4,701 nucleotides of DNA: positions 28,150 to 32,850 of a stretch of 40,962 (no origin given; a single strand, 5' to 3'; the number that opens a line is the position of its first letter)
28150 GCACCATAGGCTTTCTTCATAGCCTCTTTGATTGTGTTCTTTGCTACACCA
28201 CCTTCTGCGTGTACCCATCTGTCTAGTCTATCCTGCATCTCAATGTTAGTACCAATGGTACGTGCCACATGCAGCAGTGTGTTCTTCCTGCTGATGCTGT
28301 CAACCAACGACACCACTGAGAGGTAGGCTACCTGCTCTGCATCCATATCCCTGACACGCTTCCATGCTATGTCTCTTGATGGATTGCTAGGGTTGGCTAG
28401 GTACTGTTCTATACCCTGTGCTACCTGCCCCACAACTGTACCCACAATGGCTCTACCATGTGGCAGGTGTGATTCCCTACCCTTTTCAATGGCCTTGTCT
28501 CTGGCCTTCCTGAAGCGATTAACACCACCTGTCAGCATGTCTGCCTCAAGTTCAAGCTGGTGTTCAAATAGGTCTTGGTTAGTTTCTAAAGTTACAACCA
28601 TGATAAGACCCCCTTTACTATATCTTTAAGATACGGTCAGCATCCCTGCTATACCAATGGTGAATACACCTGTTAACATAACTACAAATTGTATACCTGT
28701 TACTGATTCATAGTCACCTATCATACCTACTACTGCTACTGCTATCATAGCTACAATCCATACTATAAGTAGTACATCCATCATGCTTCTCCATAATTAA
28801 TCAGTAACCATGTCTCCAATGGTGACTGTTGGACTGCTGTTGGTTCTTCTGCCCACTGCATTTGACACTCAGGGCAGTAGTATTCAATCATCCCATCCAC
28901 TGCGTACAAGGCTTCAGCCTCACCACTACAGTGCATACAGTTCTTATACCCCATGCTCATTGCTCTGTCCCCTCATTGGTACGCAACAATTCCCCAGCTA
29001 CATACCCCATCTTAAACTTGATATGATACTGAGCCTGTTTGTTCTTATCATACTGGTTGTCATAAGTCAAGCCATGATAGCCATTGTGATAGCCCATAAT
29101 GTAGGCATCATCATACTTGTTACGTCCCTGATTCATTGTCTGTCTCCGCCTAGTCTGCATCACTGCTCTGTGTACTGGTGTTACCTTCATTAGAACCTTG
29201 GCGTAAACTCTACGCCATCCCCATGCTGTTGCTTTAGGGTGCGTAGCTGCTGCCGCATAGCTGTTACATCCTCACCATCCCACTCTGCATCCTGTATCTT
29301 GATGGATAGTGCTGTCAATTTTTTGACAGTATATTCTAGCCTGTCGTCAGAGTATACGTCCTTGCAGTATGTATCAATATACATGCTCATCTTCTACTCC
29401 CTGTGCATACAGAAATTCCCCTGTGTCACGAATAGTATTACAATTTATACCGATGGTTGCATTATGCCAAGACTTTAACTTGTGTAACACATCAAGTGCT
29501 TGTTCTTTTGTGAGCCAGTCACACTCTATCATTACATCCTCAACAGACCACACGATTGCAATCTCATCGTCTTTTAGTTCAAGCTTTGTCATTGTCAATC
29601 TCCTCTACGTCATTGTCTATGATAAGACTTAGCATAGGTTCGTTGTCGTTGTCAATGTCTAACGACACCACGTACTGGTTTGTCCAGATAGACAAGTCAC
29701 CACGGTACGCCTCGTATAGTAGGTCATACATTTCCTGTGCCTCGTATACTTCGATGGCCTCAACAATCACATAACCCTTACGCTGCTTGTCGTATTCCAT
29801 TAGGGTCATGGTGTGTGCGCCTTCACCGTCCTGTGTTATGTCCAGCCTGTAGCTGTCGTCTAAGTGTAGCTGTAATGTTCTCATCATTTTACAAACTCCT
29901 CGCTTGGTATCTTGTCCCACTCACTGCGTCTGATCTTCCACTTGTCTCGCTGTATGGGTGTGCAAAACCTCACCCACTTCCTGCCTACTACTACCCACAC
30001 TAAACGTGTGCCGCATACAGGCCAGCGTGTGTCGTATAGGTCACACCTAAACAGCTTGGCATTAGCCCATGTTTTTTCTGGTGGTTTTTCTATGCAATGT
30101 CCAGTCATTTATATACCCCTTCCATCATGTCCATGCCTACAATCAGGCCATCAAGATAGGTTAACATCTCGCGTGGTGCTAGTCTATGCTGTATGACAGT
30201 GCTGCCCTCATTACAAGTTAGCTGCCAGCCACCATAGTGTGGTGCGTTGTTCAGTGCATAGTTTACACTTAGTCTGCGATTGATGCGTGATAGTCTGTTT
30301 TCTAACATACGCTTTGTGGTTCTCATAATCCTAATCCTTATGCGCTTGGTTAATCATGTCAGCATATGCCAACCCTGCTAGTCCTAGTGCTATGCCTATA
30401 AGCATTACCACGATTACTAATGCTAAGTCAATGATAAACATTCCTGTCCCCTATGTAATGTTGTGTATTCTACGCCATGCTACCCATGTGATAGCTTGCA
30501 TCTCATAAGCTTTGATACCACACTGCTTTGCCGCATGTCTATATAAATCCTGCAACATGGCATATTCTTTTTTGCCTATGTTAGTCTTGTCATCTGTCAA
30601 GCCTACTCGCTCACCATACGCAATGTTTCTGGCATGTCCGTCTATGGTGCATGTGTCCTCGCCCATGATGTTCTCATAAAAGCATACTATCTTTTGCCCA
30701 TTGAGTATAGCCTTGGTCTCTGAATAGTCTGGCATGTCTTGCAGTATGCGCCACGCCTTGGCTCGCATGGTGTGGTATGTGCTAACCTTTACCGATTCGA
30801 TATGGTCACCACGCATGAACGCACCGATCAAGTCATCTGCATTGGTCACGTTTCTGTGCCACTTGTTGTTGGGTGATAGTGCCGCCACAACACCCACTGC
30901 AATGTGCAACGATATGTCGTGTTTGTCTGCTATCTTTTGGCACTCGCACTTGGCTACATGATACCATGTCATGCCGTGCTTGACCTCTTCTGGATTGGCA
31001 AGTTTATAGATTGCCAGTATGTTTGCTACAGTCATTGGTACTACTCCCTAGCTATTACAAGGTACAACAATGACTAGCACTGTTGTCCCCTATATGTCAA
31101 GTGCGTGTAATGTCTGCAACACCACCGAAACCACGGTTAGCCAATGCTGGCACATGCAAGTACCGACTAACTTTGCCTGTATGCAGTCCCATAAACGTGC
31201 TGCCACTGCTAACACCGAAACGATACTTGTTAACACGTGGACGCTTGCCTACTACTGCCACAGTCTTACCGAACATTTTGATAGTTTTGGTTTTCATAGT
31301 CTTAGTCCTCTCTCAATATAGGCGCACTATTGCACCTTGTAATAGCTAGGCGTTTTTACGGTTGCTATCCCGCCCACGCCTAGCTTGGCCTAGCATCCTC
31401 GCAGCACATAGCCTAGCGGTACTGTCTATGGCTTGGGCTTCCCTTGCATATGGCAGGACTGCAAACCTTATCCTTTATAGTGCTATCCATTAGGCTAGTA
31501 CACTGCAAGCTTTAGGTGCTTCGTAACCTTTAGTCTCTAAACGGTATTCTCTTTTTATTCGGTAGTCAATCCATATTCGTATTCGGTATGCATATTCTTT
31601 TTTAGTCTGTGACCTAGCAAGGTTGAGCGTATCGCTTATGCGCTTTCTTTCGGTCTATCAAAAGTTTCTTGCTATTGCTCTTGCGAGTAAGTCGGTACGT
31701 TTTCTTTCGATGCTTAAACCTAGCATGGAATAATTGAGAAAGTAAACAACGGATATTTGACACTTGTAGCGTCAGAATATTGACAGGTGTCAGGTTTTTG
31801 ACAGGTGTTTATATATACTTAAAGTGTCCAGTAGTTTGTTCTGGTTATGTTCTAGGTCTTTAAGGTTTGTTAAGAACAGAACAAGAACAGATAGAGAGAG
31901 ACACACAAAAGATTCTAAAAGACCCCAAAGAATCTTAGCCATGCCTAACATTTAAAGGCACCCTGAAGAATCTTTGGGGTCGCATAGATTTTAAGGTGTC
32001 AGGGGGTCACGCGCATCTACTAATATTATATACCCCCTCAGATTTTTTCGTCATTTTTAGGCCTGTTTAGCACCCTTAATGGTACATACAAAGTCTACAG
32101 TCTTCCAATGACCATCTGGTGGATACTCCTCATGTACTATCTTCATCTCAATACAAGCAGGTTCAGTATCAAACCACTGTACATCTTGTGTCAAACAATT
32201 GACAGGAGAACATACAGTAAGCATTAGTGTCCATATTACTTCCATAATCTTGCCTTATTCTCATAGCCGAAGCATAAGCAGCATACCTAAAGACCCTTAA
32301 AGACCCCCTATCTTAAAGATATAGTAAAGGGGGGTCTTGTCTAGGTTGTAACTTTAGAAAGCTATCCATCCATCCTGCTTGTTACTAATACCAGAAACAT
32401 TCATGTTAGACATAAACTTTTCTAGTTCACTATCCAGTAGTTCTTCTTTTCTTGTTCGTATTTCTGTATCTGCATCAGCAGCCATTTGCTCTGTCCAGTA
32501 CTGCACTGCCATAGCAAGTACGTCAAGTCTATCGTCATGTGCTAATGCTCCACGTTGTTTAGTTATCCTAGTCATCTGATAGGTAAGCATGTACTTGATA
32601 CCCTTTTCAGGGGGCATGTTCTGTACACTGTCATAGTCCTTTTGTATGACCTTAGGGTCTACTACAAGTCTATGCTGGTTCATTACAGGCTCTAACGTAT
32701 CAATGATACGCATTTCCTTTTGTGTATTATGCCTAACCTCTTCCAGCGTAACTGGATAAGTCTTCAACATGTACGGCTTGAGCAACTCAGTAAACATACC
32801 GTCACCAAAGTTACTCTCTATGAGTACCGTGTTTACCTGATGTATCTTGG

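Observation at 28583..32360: A ~52-nt inverted repeat brackets the entire early-gene block plus the non-coding (genome-end) region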

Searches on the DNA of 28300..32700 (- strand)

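Call 6: search_dna_similar(query=window:28300-32700:-, collection=phages, mode=distant, max_rows=30)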
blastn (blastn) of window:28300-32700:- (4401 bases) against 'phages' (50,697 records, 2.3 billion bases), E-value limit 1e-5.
Records with a match: 3; places in all: 3; records where one place covers at least 80% of the query: 0.
Best place of each record, by identity: 80-90% 1; 60-80% 2.
By first word of the organism name: Roseobacter 3.
By host as written in the record: Rhodobacteraceae bacterium FZCC0023 2; Paracoccaceae bacterium strain FZCC0023 1.
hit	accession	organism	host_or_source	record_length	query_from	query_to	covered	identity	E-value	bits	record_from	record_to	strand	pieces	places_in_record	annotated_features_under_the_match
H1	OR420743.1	Roseobacter phage CRP-125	Paracoccaceae bacterium strain FZCC0023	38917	9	206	4%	70.2%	3e-15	92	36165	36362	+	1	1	DNA maturase B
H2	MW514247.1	Roseobacter phage CRP-13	Rhodobacteraceae bacterium FZCC0023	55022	1710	1835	3%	73.2%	1e-7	66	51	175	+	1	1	hypothetical protein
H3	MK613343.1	Roseobacter phage CRP-1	Rhodobacteraceae bacterium FZCC0023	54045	2182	2243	1%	87.1%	6e-11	77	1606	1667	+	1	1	hypothetical protein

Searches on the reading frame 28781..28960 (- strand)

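Call 42: search_protein_families(library=pfam, proteins=[window:28781-28960:-], max_evalue=0.01)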
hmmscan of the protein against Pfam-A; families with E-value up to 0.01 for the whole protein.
window:28781-28960:- (59 aa): 3 families
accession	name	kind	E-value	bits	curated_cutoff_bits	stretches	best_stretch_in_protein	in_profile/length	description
PF23547.1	Zn_ribbon_FGT1_1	-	0.00072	19.5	27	1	11-35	5-29/35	FORGETTER1 first zinc ribbon domain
PF25206.1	DUF7836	-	0.0014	18.9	26.7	1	22-45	3-26/59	Domain of unknown function (DUF7836)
PF24042.1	DUF7351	-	0.0045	17.2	31.2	1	7-41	3-36/177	Domain of unknown function (DUF7351)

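Call 43: search_protein_families(library=phrogs, proteins=[window:28781-28960:-], max_evalue=0.001)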
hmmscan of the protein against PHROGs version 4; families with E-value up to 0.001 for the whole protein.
window:28781-28960:- (59 aa): 0 families

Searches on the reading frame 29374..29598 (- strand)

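Call 42: search_protein_families(library=pfam, proteins=[window:29374-29598:-], max_evalue=0.01)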
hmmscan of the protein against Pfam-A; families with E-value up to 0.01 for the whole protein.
window:29374-29598:- (74 aa): 0 families

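Call 43: search_protein_families(library=phrogs, proteins=[window:29374-29598:-], max_evalue=0.001)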
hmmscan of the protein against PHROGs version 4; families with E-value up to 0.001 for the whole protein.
window:29374-29598:- (74 aa): 1 family
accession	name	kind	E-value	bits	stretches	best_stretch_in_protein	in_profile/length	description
phrog_10258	-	unknown function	2.6e-05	25.4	1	10-61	40-100/105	-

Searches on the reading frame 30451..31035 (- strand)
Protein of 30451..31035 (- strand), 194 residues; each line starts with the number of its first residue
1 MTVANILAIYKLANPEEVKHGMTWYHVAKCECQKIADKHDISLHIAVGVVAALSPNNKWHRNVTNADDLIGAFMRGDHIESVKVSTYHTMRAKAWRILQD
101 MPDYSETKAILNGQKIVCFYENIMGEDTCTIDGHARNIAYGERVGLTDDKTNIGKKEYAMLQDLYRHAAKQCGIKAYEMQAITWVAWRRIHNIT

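Call 32: find_related_loci(query=window:30451-31035:-, collection=viral_contigs, flank=5500)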
Query window:30451-31035:- (194 aa) in viral_contigs; peptide patterns used: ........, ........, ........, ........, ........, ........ (x = any residue, [..] = any of these).
94 stretches matched a pattern; 92 encode a relative of the query (tblastn E <= 1e-3); the best 80 are kept; 80 distinct loci.
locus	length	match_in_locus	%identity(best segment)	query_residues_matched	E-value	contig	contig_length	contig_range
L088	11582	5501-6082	99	1-194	2e-132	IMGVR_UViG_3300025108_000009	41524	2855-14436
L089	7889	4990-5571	99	1-194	2e-132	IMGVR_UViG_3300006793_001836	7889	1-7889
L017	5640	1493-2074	99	1-194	8e-133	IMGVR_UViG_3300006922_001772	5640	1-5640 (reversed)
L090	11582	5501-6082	99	1-194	1e-132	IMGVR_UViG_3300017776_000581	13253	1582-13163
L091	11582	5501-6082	99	1-194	2e-132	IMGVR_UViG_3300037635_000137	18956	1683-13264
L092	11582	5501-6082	99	1-194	1e-131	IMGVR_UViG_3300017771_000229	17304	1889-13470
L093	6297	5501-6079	98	1-193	2e-131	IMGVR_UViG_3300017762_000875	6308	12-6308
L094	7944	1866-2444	98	1-193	3e-130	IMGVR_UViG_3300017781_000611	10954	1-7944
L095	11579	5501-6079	98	1-193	4e-129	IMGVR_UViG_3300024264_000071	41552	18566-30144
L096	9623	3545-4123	97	1-193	1e-127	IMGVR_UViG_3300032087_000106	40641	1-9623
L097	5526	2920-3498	95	1-193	2e-126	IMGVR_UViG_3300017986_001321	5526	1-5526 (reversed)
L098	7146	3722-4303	95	1-194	7e-126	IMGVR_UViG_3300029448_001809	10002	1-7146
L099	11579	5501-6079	94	1-193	1e-124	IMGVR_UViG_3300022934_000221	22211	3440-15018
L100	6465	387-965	94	1-193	1e-124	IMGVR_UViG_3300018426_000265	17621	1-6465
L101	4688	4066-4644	93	1-193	9e-125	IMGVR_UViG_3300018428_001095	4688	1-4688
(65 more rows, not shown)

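Call 42: search_protein_families(library=pfam, proteins=[window:30451-31035:-], max_evalue=0.01)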
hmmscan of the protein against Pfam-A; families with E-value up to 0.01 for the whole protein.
window:30451-31035:- (194 aa): 1 family
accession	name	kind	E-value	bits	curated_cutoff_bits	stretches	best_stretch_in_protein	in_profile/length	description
PF23802.1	DUF7178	-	2.1e-44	152.2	27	1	3-189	16-191/193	Family of unknown function (DUF7178)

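Call 43: search_protein_families(library=phrogs, proteins=[window:30451-31035:-], max_evalue=0.001)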
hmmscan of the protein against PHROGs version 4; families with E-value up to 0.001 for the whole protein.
window:30451-31035:- (194 aa): 2 families
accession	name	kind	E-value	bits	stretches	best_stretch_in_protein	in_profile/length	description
phrog_3842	-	unknown function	3.1e-58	198.1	1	2-192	18-205/206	-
phrog_2878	-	unknown function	1.1e-10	41.8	1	3-78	129-204/631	-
